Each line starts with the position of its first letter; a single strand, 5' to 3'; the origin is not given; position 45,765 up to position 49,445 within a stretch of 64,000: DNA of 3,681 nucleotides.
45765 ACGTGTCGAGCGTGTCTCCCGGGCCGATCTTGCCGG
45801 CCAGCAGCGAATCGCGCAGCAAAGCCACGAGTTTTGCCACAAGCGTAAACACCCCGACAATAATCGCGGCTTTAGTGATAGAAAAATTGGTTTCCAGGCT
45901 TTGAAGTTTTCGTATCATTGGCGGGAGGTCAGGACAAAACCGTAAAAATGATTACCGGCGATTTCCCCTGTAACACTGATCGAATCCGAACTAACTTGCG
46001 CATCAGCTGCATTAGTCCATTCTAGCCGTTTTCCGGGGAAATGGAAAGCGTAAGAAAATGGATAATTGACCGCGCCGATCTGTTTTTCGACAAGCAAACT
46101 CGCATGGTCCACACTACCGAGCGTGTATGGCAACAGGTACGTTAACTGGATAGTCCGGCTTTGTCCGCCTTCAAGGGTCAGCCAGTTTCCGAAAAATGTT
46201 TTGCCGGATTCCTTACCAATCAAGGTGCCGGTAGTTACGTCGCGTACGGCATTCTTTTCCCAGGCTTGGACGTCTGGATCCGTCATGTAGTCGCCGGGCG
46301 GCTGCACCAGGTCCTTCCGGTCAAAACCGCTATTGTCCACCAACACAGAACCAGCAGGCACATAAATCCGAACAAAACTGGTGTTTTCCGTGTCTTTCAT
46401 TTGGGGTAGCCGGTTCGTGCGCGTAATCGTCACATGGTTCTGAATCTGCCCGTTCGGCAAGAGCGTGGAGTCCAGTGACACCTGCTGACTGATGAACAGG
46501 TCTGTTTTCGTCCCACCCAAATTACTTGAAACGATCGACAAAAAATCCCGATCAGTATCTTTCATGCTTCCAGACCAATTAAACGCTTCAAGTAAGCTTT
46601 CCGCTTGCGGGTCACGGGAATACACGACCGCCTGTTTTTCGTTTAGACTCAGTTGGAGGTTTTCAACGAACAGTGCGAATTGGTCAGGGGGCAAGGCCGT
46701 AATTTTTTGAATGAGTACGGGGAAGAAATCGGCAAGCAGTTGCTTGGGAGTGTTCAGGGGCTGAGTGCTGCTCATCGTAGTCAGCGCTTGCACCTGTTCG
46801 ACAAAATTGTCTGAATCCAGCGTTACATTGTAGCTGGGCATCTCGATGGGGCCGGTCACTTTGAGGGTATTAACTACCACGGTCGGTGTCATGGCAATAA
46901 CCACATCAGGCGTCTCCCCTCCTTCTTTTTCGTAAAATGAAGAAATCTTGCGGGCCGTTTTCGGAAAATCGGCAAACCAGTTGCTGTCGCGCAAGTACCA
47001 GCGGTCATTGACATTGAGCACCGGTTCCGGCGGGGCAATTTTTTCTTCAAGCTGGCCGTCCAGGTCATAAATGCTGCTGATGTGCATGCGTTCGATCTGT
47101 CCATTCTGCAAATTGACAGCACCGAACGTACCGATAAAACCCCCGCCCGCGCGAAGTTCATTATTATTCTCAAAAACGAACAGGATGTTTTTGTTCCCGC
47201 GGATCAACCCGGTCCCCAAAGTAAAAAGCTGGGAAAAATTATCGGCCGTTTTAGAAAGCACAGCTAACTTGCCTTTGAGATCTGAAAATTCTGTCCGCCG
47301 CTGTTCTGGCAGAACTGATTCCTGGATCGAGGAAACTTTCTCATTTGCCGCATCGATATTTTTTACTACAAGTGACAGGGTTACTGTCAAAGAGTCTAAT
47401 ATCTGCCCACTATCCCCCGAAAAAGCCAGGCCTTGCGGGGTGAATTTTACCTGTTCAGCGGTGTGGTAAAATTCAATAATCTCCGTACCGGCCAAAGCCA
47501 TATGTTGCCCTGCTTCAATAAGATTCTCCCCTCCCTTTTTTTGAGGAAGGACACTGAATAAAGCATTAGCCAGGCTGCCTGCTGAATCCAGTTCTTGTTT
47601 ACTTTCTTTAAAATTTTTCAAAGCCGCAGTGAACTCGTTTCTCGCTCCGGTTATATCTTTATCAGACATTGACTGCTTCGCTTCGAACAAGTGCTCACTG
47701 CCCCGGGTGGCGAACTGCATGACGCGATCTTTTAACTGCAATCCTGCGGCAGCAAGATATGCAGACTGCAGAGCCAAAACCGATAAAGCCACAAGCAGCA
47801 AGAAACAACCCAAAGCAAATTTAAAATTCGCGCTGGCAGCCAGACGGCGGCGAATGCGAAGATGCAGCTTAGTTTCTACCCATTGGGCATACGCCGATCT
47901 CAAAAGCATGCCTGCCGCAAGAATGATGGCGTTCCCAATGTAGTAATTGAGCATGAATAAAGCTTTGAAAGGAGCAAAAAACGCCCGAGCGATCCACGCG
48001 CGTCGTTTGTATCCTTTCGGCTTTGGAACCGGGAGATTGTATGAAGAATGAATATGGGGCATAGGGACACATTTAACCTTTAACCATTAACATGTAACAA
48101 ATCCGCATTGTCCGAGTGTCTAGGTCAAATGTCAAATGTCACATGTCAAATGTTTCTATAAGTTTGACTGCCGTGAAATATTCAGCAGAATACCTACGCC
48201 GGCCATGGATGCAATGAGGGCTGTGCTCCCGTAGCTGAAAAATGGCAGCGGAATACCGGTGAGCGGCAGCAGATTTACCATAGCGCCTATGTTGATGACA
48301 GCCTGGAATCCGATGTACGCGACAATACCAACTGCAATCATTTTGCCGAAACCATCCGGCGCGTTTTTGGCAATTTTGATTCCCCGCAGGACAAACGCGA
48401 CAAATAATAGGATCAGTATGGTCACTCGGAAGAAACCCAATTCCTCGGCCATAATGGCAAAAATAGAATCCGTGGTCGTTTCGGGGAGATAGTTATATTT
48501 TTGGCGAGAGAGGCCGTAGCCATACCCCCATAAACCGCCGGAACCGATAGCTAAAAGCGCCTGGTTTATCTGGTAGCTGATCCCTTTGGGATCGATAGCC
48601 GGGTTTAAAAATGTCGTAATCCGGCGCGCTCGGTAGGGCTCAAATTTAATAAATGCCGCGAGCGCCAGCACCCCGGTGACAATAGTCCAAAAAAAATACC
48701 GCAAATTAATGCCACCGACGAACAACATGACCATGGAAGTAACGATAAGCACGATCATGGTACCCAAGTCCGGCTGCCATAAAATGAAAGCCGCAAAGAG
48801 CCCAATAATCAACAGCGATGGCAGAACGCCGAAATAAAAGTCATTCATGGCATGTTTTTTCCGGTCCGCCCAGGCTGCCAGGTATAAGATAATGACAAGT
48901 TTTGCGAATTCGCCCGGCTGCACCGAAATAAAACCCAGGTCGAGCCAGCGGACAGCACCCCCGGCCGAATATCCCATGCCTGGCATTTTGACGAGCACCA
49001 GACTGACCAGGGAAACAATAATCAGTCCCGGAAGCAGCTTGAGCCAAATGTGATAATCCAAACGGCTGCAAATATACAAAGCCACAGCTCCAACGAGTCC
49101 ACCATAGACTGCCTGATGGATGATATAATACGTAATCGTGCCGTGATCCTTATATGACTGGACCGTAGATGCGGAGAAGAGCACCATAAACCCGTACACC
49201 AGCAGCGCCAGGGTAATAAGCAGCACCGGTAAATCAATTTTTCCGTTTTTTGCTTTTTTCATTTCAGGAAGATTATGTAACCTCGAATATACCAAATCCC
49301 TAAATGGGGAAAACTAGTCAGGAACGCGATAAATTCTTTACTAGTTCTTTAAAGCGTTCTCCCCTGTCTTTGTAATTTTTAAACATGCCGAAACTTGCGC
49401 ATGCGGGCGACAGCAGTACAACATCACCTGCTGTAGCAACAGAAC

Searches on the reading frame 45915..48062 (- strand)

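Call 34: search_protein_families(library=pfam, proteins=[window:45915-48062:-], max_evalue=0.001)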
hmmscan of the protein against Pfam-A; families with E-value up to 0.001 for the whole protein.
window:45915-48062:- (715 aa): 1 family
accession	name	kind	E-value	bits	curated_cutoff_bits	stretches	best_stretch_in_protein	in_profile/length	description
PF13196.11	DUF4012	-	2.1e-28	100.1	28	1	289-424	2-139/144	Protein of unknown function (DUF4012)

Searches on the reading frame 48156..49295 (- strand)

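Call 34: search_protein_families(library=pfam, proteins=[window:48156-49295:-], max_evalue=0.001)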
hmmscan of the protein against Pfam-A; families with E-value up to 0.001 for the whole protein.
window:48156-49295:- (379 aa): 1 family
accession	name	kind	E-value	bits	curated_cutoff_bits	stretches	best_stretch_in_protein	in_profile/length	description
PF01098.24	FTSW_RODA_SPOVE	-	6.6e-104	348.1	26.4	1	25-378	4-355/356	Cell cycle protein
